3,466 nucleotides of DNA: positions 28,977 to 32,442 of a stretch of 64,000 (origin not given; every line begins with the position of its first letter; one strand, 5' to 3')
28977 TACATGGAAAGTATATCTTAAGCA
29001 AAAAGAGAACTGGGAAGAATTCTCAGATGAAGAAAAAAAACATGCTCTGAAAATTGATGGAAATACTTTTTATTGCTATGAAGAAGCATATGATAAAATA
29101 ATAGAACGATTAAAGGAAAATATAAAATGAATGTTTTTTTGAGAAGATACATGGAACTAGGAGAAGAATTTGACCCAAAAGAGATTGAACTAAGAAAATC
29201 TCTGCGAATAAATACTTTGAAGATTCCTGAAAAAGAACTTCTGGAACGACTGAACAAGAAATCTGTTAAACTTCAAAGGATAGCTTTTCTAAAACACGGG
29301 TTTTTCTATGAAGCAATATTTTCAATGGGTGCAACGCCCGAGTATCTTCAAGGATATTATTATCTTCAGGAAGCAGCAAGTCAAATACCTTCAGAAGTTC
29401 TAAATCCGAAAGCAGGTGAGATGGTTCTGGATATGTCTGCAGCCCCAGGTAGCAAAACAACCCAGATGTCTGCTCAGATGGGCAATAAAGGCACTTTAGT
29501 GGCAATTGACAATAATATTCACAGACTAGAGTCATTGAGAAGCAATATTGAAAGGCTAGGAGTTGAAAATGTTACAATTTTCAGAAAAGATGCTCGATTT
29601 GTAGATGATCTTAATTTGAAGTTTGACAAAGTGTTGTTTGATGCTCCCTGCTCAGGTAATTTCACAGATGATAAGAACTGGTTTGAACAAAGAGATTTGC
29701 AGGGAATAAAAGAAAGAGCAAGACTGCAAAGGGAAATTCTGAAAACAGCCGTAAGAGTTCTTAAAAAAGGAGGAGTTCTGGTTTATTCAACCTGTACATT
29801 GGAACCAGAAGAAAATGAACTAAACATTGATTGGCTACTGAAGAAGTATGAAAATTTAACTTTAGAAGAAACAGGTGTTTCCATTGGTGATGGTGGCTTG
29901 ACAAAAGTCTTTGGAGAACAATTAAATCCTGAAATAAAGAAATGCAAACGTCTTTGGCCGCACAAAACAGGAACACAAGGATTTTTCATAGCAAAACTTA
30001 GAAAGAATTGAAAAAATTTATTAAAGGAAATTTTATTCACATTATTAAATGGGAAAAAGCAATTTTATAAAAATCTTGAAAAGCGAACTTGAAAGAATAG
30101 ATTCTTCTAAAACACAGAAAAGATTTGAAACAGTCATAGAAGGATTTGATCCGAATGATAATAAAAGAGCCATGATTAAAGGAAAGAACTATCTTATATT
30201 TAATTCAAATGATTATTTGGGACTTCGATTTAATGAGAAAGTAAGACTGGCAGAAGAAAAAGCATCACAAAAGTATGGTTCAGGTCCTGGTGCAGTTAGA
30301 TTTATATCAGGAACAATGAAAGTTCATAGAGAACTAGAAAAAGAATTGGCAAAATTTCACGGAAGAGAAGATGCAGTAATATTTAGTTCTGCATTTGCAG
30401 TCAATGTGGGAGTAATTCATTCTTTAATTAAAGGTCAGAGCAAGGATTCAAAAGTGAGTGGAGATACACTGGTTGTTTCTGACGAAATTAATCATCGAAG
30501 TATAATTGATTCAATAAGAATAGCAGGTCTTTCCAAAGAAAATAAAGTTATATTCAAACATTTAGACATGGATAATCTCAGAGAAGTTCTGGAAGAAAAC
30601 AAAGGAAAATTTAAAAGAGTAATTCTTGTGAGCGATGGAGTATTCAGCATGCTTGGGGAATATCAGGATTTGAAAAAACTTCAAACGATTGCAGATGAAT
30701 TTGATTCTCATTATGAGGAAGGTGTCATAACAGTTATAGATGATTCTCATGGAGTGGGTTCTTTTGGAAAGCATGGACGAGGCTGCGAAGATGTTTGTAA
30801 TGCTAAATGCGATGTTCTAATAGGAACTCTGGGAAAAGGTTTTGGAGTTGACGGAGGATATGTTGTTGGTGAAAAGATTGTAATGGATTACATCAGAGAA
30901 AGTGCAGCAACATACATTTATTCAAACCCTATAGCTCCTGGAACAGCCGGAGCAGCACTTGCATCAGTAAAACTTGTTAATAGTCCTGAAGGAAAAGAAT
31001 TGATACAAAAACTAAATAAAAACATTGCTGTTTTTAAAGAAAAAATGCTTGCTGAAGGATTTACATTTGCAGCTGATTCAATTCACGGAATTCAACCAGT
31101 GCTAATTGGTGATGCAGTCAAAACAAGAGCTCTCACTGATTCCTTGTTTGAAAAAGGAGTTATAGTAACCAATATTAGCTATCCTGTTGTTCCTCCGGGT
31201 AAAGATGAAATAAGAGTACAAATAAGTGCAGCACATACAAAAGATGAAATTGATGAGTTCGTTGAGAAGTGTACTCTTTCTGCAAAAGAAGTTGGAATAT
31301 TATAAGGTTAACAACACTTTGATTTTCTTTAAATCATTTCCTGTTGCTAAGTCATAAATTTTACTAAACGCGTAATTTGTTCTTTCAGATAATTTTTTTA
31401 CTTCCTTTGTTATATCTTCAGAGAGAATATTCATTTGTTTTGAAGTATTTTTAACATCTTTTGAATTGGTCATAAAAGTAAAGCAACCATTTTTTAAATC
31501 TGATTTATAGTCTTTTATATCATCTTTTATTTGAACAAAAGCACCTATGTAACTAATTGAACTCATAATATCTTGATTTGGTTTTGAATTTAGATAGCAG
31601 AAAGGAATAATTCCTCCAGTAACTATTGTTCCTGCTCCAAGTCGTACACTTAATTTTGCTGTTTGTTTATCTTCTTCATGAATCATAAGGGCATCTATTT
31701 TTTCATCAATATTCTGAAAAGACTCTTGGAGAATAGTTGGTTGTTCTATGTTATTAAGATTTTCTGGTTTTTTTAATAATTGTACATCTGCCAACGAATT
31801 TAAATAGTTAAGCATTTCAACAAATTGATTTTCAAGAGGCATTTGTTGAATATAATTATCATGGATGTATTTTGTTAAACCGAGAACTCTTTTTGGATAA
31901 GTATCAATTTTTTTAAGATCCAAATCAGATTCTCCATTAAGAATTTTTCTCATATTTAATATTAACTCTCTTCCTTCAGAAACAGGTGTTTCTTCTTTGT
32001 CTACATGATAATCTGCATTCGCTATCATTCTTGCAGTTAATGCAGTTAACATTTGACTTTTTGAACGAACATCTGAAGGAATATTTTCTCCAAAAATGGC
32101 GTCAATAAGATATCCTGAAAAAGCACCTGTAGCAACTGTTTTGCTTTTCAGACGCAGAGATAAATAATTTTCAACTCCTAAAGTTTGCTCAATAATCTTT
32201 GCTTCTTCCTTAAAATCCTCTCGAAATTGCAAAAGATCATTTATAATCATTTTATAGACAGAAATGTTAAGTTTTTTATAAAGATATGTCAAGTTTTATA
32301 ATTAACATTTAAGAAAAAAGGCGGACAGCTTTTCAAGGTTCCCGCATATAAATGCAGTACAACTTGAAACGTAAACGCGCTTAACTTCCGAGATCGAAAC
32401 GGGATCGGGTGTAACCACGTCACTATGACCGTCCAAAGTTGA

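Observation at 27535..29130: APH-like phosphotransferase fused to a P-loop kinase: uncharacterised two-kinase protein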

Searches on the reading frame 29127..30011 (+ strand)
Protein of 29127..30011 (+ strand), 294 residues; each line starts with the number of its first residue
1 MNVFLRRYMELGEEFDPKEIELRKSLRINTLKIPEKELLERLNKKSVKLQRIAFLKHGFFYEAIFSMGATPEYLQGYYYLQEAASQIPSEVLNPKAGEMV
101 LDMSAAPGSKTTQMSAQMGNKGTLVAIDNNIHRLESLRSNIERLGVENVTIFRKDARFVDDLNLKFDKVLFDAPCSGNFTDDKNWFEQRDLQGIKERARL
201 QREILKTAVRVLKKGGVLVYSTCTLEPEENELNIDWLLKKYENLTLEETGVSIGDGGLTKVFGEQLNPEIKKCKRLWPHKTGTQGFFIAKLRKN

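Call 3: search_protein_families(library=pfam, proteins=[window:29127-30011:+], max_evalue=0.01)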
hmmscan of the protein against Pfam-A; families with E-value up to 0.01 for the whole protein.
window:29127-30011:+ (294 aa): 12 families
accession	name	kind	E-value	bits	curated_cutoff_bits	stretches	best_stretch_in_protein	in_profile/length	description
PF01189.24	Methyltr_RsmB-F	-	2.3e-55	187.8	27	1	91-292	3-199/199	16S rRNA methyltransferase RsmB/F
PF17125.10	Methyltr_RsmF_N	-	8.7e-14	52.2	34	1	21-83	27-86/86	N-terminal domain of 16S rRNA methyltransferase RsmF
PF13847.12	Methyltransf_31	-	2.7e-12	47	27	1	95-228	2-114/145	Methyltransferase domain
PF01728.25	FtsJ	-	1.1e-07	32.4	24.1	1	91-245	18-160/181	FtsJ-like methyltransferase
PF02475.24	TRM5-TYW2_MTfase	-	2.1e-07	31.5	28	1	95-179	35-119/164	TRM5/TYW2 methyltransferase domain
PF13649.12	Methyltransf_25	-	4.8e-06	27.6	27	1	100-171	1-70/97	Methyltransferase domain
PF01209.24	Ubie_methyltran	-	1.1e-05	25.4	20.1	1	90-167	41-118/233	ubiE/COQ5 methyltransferase family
PF02390.23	Methyltransf_4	-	3e-05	24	24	1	99-227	4-122/173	Putative methyltransferase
PF10354.15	BMT5-like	-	5.3e-05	24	24.7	1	136-248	43-152/168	rRNA (uridine-N3-)-methyltransferase BTM5-like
PF05175.20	MTS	-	6.7e-05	23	23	1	84-174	19-107/170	Methyltransferase small domain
PF01135.25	PCMT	-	0.00091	19.5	20.3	1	90-157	67-134/210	Protein-L-isoaspartate(D-aspartate) O-methyltransferase (PCMT)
PF22458.1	RsmF-B_ferredox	-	0.0034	17.9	27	0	25-59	31-65/74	Methyltr_RsmF/B-like, ferredoxin-like domain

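Call 4: search_protein_families(library=ncbifam, proteins=[window:29127-30011:+], max_evalue=0.01)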
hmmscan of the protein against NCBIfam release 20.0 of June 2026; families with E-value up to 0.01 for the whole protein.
window:29127-30011:+ (294 aa): 31 families (the best 25 are shown)
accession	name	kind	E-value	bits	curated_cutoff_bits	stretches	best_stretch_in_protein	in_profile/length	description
TIGR00446.1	nop2p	subfamily_domain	2.4e-87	292.5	210.45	1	26-293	1-264/264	NOL1/NOP2/sun family putative RNA methylase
NF011494.0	PRK14902.1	equivalog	1e-62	212.4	319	1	23-294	178-443/444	16S rRNA (cytosine(967)-C(5))-methyltransferase RsmB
NF040814.1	tRNA_cyt_mtase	equivalog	6.2e-62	209.4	550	1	19-293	30-304/305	tRNA (cytosine(49)-C(5))-methyltransferase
NF008898.0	PRK11933.1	equivalog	1.5e-61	208.4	588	1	21-293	36-310/480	16S rRNA (cytosine(1407)-C(5))-methyltransferase RsmF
NF011493.0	PRK14901.1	equivalog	1.2e-58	199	540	1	26-293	183-445/447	16S rRNA (cytosine(967)-C(5))-methyltransferase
NF041567.1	mtaseRsmF_Thermus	equivalog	8.2e-58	196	690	1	25-293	24-290/443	16S rRNA (cytosine(1407)-C(5))-methyltransferase RsmF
TIGR00563.1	rsmB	equivalog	2.6e-49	168.6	269.05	1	24-293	174-435/437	16S rRNA (cytosine(967)-C(5))-methyltransferase RsmB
NF008149.0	PRK10901.1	equivalog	8.1e-43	147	375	1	26-294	181-433/434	16S rRNA (cytosine(967)-C(5))-methyltransferase RsmB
NF011495.0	PRK14903.1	equivalog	3.1e-29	102.1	503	1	22-234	162-378/431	16S rRNA (cytosine(967)-C(5))-methyltransferase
TIGR02469.1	CbiT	equivalog_domain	1e-10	41.9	78.3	1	91-170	14-93/124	precorrin-6Y C5,15-methyltransferase (decarboxylating) subunit CbiT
NF001556.0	PRK00377.1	equivalog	1.2e-08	35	238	1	95-170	39-116/198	cobalt-precorrin-6Y C(15)-methyltransferase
NF008823.0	PRK11873.1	subfamily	4.7e-06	26.3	263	1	88-151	69-132/272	arsenite methyltransferase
NF047649.1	MTase_UXPK_star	exception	9.6e-06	24.8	460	1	95-183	76-162/283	methyltransferase/UXPK-star double selenoprotein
NF010549.0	PRK13942.1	equivalog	1.2e-05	24.9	282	1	87-170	68-151/215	protein-L-isoaspartate O-methyltransferase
NF011529.0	PRK14968.1-3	equivalog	4.7e-05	22.9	162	1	90-221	28-157/198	putative methyltransferase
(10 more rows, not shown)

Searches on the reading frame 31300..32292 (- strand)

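Call 3: search_protein_families(library=pfam, proteins=[window:31300-32292:-], max_evalue=0.01)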
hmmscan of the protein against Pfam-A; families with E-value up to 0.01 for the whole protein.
window:31300-32292:- (330 aa): 1 family
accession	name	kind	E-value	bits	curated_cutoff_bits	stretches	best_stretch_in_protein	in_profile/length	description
PF18937.5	DUF5685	-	0.0003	20.7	26.7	1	188-311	130-248/272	Family of unknown function (DUF5685)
